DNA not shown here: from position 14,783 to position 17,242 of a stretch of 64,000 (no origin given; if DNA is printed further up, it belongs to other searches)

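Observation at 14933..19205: Two paralogous secreted repeat proteins with a 177-bp near-identical core (recent gene conversion); one is a metzincin protease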

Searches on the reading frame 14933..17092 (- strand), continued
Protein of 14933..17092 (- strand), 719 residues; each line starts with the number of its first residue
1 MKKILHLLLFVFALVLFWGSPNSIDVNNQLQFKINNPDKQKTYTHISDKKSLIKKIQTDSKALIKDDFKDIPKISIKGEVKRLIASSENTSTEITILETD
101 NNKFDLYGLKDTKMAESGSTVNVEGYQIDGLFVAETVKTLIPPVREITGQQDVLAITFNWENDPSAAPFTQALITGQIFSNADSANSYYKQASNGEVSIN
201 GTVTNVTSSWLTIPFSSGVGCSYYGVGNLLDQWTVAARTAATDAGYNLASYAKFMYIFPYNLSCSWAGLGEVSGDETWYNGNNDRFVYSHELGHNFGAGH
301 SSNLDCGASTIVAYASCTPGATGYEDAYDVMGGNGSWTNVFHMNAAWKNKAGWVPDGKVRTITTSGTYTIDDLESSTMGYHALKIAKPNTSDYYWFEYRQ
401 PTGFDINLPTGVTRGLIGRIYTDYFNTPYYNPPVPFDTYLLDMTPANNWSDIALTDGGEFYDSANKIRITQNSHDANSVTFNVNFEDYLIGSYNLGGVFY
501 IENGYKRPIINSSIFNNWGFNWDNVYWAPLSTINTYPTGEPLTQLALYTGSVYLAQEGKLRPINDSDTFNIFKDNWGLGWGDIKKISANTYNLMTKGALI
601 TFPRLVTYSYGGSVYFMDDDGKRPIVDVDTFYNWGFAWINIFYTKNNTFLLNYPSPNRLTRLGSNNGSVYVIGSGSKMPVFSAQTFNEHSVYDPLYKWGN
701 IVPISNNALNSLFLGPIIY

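Call 18: find_homologous_proteins(query=window:14933-17092:-, max_evalue=0.001)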
Query window:14933-17092:- (719 aa): 418 proteins with E <= 0.001 among 8000 candidates; the best 120 are listed.
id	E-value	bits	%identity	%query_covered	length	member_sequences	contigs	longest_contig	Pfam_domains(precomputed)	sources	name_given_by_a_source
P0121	0.0e+0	1671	100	100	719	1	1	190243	PF13688.13,PF05548.18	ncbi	-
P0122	5.4e-191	655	46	99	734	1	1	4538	PF10462.16,PF05548.18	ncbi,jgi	-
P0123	2.5e-102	362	40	67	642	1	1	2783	PF05548.18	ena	-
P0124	6.4e-102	360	41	65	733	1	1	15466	PF13688.13,PF05548.18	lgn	-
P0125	2.8e-97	345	40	65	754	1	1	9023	PF05548.18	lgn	-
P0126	6.1e-97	344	41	64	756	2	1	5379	PF05548.18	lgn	-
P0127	1.8e-93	333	41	61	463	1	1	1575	PF05548.18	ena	-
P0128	4.0e-83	298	38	65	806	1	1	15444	PF13688.13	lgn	-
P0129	5.7e-81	291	39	61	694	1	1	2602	PF18885.7,PF05548.18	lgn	-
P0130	2.9e-62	229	35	68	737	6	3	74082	-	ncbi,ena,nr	ncbi:hypothetical protein A2Y26_02450 [candidate division CPR2 bacterium GWD2_39_7]|nr:MAG: Peptidas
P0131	6.1e-61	225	33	61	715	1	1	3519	PF13688.13,PF17957.8,PF05548.18,PF10633.16,PF19077.7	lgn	-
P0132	6.4e-55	205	36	55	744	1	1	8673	PF13688.13,PF17957.8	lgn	-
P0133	2.2e-53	200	39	47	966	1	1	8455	PF17957.8,PF00041.28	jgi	jgi:hypothetical protein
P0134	3.1e-52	196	33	67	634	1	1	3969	PF18885.7,PF13688.13,PF05548.18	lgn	-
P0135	1.4e-49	187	36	56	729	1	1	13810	PF05548.18,PF00395.26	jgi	jgi:hypothetical protein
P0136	4.9e-49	186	37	50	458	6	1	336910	PF05548.18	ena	-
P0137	9.3e-48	181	33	63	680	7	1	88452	PF05548.18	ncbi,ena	-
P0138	1.6e-47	181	38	46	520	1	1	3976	PF17957.8,PF05548.18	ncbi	-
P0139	3.2e-47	180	31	61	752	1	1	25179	PF17957.8,PF05548.18,PF10633.16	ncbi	-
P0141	8.6e-47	178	35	52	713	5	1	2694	PF13688.13,PF05548.18,PF00395.26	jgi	-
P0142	1.7e-46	177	34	54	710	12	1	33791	PF05548.18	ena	-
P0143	2.1e-46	177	30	64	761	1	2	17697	PF05548.18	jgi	jgi:hypothetical protein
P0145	1.9e-45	174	35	52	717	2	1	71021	PF05548.18,PF00395.26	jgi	jgi:Gametolysin peptidase M11/S-layer homology domain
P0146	1.7e-44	171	37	47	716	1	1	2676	PF05548.18,PF00395.26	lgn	-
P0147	1.7e-44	171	31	59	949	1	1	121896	PF00754.32,PF22633.4,PF16640.12,PF05548.18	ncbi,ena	-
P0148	1.3e-43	168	36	47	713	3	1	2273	PF13688.13,PF05548.18,PF00395.26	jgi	-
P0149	2.6e-43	167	32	59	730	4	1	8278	PF05548.18,PF00395.26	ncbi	-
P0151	1.6e-42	164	36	48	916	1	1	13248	PF16640.12,PF05548.18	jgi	-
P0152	3.8e-42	163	35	47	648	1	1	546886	PF17957.8,PF13750.13,PF16640.12,PF05548.18,PF19077.7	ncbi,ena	-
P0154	6.6e-42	162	35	51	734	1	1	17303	PF17957.8,PF05548.18,PF10633.16,PF13583.12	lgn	-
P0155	2.4e-41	160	37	47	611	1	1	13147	PF18370.8,PF25833.1,PF05548.18,PF00041.28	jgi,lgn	jgi:chitodextrinase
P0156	2.9e-41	160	33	53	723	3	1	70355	PF19135.6,PF05548.18,PF00395.26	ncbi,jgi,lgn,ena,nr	ncbi:MAG: S-layer homology domain-containing protein [Betaproteobacteria bacterium]|nr:S-layer homol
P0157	4.8e-41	159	29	63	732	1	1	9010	PF05548.18,PF10633.16,PF01835.26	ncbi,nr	ncbi:MAG TPA: NEW3 domain-containing protein [Methylomirabilota bacterium]|nr:NEW3 domain-containing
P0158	1.7e-40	157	33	56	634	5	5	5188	PF18370.8,PF05548.18,PF00041.28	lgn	-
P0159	2.5e-40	157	36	46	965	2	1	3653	PF16640.12,PF05548.18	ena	-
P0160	3.4e-40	156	33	49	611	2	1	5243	PF17957.8,PF05548.18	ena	-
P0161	1.3e-39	155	32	50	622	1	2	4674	PF17957.8,PF05548.18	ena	-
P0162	1.9e-39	154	29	64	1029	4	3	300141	PF02494.23,PF17957.8,PF05548.18,PF00041.28,PF19077.7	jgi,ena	-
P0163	2.0e-39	154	35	52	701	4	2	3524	PF18370.8,PF25833.1,PF05548.18,PF00041.28,PF19077.7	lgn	-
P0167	5.6e-39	152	33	51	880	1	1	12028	PF01839.30,PF12256.15,PF13517.13,PF05548.18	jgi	jgi:hypothetical protein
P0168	6.1e-39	152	33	51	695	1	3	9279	PF13688.13,PF05548.18,PF10633.16,PF01835.26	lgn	-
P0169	7.2e-39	152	34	53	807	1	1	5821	PF05548.18,PF10633.16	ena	-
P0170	1.2e-38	151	34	51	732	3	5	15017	PF17957.8,PF05548.18,PF10633.16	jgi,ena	-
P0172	1.9e-38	151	30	57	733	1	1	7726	PF05548.18,PF23619.2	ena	-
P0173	2.1e-38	150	35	50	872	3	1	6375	PF17963.8,PF17892.8,PF17803.8,PF05548.18,PF19076.7,PF10633.16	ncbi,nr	ncbi:MAG: tandem-95 repeat protein [Oceanospirillales bacterium]|nr:tandem-95 repeat protein [Oceano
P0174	2.5e-38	150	31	57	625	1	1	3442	PF05548.18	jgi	jgi:gametolysin peptidase M11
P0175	4.9e-38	149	36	48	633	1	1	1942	PF05548.18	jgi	jgi:hypothetical protein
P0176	5.2e-38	149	31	58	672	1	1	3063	PF05548.18,PF10633.16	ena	-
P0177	6.3e-38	149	36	47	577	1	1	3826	PF05548.18,PF10633.16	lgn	-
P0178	6.4e-38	149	33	49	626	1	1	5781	PF17957.8,PF05548.18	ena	-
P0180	1.6e-37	148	30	60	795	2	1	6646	PF05548.18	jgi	-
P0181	1.9e-37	147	35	46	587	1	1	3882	PF10342.16,PF05548.18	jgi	jgi:Ser-Thr-rich glycosyl-phosphatidyl-inositol-anchored membrane family protein/gametolysin peptida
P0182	2.5e-37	147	32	56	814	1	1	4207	PF05548.18,PF10633.16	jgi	jgi:hypothetical protein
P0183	2.8e-37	147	32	55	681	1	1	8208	PF05548.18,PF10633.16,PF01835.26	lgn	-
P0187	5.7e-37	146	28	65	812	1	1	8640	PF13688.13,PF05548.18,PF10633.16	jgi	-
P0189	6.3e-37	146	33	51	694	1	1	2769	PF00801.27,PF05548.18,PF18911.7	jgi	jgi:PKD repeat protein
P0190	8.9e-37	145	33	57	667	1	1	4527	PF05548.18,PF10633.16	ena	-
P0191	9.4e-37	145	33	52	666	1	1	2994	PF17957.8,PF05548.18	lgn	-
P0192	1.1e-36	145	32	59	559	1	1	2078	PF05548.18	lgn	-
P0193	1.4e-36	144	36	48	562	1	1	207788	PF13688.13,PF05548.18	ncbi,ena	-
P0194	1.4e-36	144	34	44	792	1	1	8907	PF01839.30,PF12256.15,PF13517.13,PF05548.18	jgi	-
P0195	1.7e-36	144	30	57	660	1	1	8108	PF13688.13,PF05548.18,PF10633.16,PF01835.26,PF13583.12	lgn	-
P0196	1.8e-36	144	35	44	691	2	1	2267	PF01839.30,PF13517.13,PF05548.18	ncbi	-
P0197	1.8e-36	144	32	52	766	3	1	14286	PF05548.18,PF01835.26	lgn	-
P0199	2.8e-36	143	32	46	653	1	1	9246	PF13688.13,PF17957.8,PF05548.18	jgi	jgi:hypothetical protein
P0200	2.9e-36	143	30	57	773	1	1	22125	PF17963.8,PF13688.13,PF17892.8,PF17803.8,PF05548.18,PF10633.16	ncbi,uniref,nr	ncbi:hypothetical protein N878_06145 [Pseudomonas sp. EGD-AK9]|uniref:Ig-like domain-containing prot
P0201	3.7e-36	143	32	51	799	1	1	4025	PF05548.18,PF10633.16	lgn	-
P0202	3.8e-36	143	33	51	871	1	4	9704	PF05548.18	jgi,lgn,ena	-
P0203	4.5e-36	143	32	53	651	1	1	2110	PF17957.8,PF05548.18,PF00041.28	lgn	-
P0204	4.8e-36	143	34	47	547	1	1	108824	PF17957.8,PF05548.18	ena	-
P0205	4.9e-36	143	32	56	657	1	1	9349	PF05548.18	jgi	jgi:hypothetical protein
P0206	5.1e-36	143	34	46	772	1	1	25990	PF01839.30,PF13517.13,PF05548.18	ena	-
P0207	9.2e-36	142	29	61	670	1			PF05548.18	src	-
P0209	1.3e-35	141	37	47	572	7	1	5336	PF05548.18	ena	-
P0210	1.9e-35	141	32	50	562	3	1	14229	PF05548.18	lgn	-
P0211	2.2e-35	141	31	57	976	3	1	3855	PF13205.13,PF05548.18,PF04234.19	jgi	jgi:hypothetical protein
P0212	2.3e-35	140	31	57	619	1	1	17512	PF05548.18,PF10633.16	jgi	jgi:Gametolysin peptidase M11/NPCBM-associated, NEW3 domain of alpha-galactosidase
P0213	2.4e-35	140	30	58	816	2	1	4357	PF07495.20,PF00801.27,PF05548.18,PF18911.7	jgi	-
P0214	2.8e-35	140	33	38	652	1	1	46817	PF13688.13,PF17957.8,PF05548.18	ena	-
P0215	3.1e-35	140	30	57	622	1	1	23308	PF01400.32,PF05548.18,PF10633.16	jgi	jgi:hypothetical protein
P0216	3.9e-35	140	32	55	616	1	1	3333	PF18370.8,PF05548.18,PF00041.28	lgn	-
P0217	4.5e-35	139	32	55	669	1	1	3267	PF05548.18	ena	-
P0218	4.8e-35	139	28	61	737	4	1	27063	PF13582.13,PF13688.13,PF05548.18,PF10633.16,PF01835.26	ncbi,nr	ncbi:MAG TPA: NEW3 domain-containing protein [Terriglobales bacterium]|nr:NEW3 domain-containing pro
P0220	6.0e-35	139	34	45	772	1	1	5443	PF17963.8,PF17892.8,PF17803.8,PF05548.18,PF10633.16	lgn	-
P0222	1.1e-34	138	34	52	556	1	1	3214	PF05548.18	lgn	-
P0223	1.6e-34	138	31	54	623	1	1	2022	PF17957.8,PF05548.18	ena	-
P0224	1.9e-34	137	27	65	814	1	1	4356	PF05548.18,PF10633.16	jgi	-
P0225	2.1e-34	137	33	44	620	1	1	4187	PF13688.13,PF17957.8,PF05548.18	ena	-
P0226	2.4e-34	137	31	57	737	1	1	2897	PF13582.13,PF13688.13,PF05548.18,PF10633.16,PF01835.26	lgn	-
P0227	3.8e-34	136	35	43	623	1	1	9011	PF13688.13,PF05548.18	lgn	-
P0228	4.2e-34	136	33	48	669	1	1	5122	PF13688.13,PF05548.18,PF10633.16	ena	-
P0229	4.9e-34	136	32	51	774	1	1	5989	PF05548.18,PF10633.16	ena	-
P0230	4.9e-34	136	30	61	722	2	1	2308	PF05548.18,PF10633.16,PF01835.26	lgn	-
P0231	5.3e-34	136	34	47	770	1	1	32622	PF05548.18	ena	-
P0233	8.0e-34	135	32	59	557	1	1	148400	PF05548.18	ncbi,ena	-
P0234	9.7e-34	135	34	48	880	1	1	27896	PF01839.30,PF12256.15,PF16743.11,PF13517.13,PF05548.18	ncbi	ncbi:MAG: FG-GAP-like repeat-containing protein [Casimicrobiaceae bacterium]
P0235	9.8e-34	135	32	57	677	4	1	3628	PF20598.5,PF05548.18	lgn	-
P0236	1.2e-33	135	34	44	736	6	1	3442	PF13688.13,PF05548.18,PF00395.26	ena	-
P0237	1.6e-33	134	32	52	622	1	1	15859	PF17957.8,PF05548.18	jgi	jgi:hypothetical protein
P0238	1.8e-33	134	29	60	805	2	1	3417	PF05548.18,PF10633.16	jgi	-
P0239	1.8e-33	134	34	51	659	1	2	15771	PF05548.18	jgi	jgi:hypothetical protein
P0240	1.8e-33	134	31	55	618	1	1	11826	PF00801.27,PF05548.18,PF18911.7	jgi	jgi:hypothetical protein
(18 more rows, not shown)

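Call 30: find_encoding_contigs(protein=P0122, flank=10000, max_places=4)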
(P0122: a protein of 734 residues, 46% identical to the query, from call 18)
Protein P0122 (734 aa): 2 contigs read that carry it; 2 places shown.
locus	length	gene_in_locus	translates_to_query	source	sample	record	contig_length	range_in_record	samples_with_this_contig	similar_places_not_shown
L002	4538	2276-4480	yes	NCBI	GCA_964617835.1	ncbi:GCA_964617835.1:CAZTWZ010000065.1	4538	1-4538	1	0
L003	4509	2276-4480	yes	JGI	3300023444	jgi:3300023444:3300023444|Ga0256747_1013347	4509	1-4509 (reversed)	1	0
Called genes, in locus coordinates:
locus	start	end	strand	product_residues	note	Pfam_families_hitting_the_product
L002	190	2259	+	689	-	-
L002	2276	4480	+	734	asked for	PF05548:Peptidase_M11, PF10462:Peptidase_M66 (weak)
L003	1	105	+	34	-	?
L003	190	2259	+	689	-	-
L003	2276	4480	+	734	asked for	PF05548:Peptidase_M11, PF10462:Peptidase_M66 (weak)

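Call 52: find_related_loci(query=window:14933-17092:-, collection=genome_contigs, flank=6000)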
Query window:14933-17092:- (719 aa) in genome_contigs; peptide patterns used: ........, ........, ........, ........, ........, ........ (x = any residue, [..] = any of these).
20 stretches matched a pattern; 1 encode a relative of the query (tblastn E <= 1e-3); 1 distinct loci.
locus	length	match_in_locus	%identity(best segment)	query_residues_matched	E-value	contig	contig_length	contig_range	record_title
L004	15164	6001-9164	35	485-712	2e-29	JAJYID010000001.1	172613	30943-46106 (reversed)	MAG: bacterium isolate DBS2-1.bin108 NODE_110_length_172613_cov_7.247052, whole genome shotgun sequence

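Call 59: search_protein_families(library=pfam, proteins=[L004:7173-9164:+, L004:5020-7167:+], max_evalue=0.001)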
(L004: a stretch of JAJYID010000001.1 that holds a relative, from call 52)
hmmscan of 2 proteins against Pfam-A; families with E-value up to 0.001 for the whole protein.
L004:7173-9164:+ (664 aa): 1 family
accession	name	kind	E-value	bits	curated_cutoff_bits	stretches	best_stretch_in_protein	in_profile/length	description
PF00082.27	Peptidase_S8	-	2.5e-49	168.6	21.8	1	126-425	2-288/288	Subtilase family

L004:5020-7167:+ (716 aa): 0 families
